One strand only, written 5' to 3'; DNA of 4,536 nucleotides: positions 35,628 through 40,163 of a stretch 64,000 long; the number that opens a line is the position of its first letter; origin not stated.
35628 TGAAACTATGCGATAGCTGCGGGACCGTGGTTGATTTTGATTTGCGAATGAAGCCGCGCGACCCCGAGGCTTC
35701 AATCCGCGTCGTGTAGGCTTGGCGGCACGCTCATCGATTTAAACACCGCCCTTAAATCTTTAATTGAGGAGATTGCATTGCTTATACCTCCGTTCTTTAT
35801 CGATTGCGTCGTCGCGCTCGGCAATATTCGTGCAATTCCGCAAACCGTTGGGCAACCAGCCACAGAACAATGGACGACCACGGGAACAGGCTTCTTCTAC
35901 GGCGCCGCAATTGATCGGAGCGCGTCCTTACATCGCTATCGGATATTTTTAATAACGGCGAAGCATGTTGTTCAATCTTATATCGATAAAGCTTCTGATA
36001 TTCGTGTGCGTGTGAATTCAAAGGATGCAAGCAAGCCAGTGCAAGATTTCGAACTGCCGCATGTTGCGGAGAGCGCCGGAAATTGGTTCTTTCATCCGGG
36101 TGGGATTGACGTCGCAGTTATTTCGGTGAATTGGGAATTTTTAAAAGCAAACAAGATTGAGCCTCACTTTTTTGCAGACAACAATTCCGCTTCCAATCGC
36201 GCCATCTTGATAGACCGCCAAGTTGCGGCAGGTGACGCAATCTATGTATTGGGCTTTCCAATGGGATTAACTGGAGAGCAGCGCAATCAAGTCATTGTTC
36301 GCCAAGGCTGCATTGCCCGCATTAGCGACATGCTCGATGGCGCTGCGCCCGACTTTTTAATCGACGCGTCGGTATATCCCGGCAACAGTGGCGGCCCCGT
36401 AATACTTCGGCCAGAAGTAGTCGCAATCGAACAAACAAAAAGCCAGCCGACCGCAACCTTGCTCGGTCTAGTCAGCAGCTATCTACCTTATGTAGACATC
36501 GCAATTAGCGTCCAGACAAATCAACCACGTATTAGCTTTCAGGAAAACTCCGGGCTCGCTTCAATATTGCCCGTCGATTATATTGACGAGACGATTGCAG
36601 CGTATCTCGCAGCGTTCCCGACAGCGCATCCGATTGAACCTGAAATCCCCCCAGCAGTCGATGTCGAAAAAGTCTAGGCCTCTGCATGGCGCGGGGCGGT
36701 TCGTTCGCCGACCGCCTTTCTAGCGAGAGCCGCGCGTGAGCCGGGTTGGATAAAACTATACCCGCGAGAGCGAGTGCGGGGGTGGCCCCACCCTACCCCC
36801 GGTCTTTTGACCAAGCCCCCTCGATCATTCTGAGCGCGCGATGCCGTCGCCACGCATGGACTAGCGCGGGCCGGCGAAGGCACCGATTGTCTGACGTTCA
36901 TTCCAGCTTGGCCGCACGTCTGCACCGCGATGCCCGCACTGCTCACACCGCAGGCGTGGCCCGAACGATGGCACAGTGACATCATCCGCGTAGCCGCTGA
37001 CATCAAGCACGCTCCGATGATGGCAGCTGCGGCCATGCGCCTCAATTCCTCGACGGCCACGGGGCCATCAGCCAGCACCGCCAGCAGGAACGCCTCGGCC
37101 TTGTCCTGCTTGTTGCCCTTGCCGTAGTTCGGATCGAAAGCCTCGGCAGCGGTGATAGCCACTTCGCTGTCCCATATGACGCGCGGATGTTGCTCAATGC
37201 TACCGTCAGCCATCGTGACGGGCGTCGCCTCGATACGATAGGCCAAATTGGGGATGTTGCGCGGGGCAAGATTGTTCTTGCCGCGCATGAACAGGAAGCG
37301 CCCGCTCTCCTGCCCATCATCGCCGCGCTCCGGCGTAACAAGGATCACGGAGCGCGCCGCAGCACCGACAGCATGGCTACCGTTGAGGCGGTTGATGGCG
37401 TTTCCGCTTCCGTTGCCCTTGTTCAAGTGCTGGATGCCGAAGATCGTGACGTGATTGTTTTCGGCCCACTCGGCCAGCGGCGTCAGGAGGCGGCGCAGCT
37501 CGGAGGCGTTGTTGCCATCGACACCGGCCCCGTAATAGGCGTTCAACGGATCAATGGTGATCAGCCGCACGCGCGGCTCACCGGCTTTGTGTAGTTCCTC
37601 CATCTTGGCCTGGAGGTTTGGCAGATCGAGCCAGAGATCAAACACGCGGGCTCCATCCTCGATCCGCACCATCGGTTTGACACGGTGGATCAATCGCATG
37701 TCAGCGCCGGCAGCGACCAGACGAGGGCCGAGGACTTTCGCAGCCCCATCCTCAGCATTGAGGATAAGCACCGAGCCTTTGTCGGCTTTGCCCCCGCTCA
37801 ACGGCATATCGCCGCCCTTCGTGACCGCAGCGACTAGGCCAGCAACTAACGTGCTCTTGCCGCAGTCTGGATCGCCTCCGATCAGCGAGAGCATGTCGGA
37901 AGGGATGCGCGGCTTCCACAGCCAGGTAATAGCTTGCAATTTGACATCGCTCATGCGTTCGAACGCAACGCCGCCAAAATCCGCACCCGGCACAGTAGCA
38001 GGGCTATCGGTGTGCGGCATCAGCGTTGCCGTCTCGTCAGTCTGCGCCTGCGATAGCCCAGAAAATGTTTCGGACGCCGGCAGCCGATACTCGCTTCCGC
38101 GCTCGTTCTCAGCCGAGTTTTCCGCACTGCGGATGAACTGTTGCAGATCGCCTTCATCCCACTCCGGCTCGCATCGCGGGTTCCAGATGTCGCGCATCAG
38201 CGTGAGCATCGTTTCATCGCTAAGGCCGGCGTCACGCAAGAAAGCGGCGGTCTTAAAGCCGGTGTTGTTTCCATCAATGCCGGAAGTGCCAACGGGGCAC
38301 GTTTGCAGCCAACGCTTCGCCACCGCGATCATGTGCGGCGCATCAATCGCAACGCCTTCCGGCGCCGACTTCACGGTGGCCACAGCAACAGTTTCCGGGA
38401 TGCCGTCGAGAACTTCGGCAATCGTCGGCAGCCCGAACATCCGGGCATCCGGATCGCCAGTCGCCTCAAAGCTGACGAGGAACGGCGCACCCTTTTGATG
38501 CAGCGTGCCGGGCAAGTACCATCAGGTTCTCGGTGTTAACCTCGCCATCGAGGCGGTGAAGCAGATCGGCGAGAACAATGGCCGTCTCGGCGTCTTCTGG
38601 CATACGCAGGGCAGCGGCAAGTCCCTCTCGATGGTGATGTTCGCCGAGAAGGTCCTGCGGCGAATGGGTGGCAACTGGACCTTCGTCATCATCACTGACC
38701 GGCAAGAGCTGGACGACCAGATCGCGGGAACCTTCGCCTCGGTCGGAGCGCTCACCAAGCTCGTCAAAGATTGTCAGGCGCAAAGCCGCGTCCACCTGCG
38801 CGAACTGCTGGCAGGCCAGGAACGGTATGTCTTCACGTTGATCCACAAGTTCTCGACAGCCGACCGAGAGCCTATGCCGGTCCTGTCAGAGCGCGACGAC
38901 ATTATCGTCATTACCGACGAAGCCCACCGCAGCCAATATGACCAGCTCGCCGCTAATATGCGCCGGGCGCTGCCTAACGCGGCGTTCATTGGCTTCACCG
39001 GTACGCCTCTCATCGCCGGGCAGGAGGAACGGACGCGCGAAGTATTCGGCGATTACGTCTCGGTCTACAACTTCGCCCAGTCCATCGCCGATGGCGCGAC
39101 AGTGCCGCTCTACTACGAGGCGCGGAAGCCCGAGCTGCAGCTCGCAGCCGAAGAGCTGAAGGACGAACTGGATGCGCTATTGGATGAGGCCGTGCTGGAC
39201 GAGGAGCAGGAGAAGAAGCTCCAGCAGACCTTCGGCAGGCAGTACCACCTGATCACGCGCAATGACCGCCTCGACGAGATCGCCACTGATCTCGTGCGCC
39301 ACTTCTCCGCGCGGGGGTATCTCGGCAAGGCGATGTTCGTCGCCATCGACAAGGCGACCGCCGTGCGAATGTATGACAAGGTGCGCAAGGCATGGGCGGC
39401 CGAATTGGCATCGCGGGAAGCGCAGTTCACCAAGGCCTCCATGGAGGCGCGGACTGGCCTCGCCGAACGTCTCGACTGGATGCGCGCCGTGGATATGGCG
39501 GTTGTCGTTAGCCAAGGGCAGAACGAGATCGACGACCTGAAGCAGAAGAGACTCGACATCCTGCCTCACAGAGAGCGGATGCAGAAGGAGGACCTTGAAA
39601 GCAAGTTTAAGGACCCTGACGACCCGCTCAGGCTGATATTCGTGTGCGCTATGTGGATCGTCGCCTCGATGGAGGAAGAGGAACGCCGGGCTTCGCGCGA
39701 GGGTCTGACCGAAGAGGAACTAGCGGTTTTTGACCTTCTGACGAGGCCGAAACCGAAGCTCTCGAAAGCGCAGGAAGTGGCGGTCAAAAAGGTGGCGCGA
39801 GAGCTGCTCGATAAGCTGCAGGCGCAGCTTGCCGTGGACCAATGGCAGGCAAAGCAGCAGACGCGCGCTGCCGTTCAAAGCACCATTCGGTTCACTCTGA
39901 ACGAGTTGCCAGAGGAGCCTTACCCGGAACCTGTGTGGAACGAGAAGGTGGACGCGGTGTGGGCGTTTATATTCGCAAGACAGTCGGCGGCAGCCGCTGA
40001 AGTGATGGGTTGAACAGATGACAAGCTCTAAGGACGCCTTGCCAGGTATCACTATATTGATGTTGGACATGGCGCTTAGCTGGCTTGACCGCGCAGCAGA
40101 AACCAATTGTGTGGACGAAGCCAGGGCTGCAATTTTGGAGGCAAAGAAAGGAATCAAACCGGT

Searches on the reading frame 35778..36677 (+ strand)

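Call 26: search_protein_families(library=pfam, proteins=[window:35778-36677:+], max_evalue=0.001)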
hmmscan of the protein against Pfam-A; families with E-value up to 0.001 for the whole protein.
window:35778-36677:+ (299 aa): 2 families
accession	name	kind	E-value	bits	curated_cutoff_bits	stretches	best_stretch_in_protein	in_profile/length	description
PF13365.12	Trypsin_2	-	1.8e-10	42.1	27.6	1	36-209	1-135/144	Trypsin-like peptidase domain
PF00089.32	Trypsin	-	3.5e-05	24.2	20.6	1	49-218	29-195/220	Trypsin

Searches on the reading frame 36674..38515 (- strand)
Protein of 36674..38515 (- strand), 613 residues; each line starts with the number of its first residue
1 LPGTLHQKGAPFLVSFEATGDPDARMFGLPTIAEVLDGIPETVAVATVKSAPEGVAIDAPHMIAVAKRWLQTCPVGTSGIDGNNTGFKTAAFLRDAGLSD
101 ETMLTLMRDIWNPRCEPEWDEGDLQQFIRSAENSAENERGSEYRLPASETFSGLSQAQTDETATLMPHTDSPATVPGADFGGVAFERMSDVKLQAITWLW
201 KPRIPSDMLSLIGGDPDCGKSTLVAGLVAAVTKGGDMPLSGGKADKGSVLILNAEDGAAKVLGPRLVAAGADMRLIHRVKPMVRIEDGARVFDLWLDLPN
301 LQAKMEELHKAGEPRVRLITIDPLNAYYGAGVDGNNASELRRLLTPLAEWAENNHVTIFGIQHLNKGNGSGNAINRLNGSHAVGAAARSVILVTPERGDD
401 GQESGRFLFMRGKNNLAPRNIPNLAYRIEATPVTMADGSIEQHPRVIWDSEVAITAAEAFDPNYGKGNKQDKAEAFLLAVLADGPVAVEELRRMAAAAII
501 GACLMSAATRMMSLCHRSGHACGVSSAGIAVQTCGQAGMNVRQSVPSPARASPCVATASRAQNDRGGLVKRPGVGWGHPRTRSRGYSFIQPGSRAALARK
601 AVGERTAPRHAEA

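Call 26: search_protein_families(library=pfam, proteins=[window:36674-38515:-], max_evalue=0.001)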
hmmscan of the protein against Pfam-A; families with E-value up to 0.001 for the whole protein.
window:36674-38515:- (613 aa): 1 family
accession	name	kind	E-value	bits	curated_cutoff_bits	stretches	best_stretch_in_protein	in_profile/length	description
PF13481.12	AAA_25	-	4.5e-26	92.1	27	1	189-368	15-194/195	AAA domain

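Call 39: search_protein_families(library=ncbifam, proteins=[window:36674-38515:-], max_evalue=0.01)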
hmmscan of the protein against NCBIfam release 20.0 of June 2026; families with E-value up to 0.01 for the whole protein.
window:36674-38515:- (613 aa): 0 families

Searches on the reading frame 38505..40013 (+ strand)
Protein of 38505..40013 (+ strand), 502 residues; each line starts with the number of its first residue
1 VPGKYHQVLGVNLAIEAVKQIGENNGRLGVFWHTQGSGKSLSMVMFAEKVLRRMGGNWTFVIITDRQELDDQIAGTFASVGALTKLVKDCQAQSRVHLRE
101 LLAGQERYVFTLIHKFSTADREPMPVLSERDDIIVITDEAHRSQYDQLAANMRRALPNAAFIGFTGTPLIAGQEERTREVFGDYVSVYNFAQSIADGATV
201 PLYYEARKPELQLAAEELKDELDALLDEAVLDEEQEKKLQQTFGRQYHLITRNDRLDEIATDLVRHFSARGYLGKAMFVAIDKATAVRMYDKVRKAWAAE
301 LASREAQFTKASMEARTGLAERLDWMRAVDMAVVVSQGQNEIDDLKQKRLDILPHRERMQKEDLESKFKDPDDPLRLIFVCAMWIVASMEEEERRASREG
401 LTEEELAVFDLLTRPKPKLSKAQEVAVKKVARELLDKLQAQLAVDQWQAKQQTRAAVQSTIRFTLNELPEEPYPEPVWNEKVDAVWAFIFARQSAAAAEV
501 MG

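Call 26: search_protein_families(library=pfam, proteins=[window:38505-40013:+], max_evalue=0.001)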
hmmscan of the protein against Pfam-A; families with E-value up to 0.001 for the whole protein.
window:38505-40013:+ (502 aa): 4 families
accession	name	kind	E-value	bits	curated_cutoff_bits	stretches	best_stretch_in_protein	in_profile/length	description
PF18766.7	SWI2_SNF2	-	1.8e-74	250.6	26.7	1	6-229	1-215/221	SWI2/SNF2 ATPase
PF04851.21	ResIII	-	8.8e-19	68.4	22.5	1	14-168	11-162/164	Type III restriction enzyme, res subunit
PF11867.13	T1RH-like_C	-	1.4e-12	48.1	26.8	1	387-480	225-314/329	Type I restriction enzyme HindI endonuclease subunit-like, C-terminal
PF00270.35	DEAD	-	4.4e-05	23.7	26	1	35-168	23-160/167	DEAD/DEAH box helicase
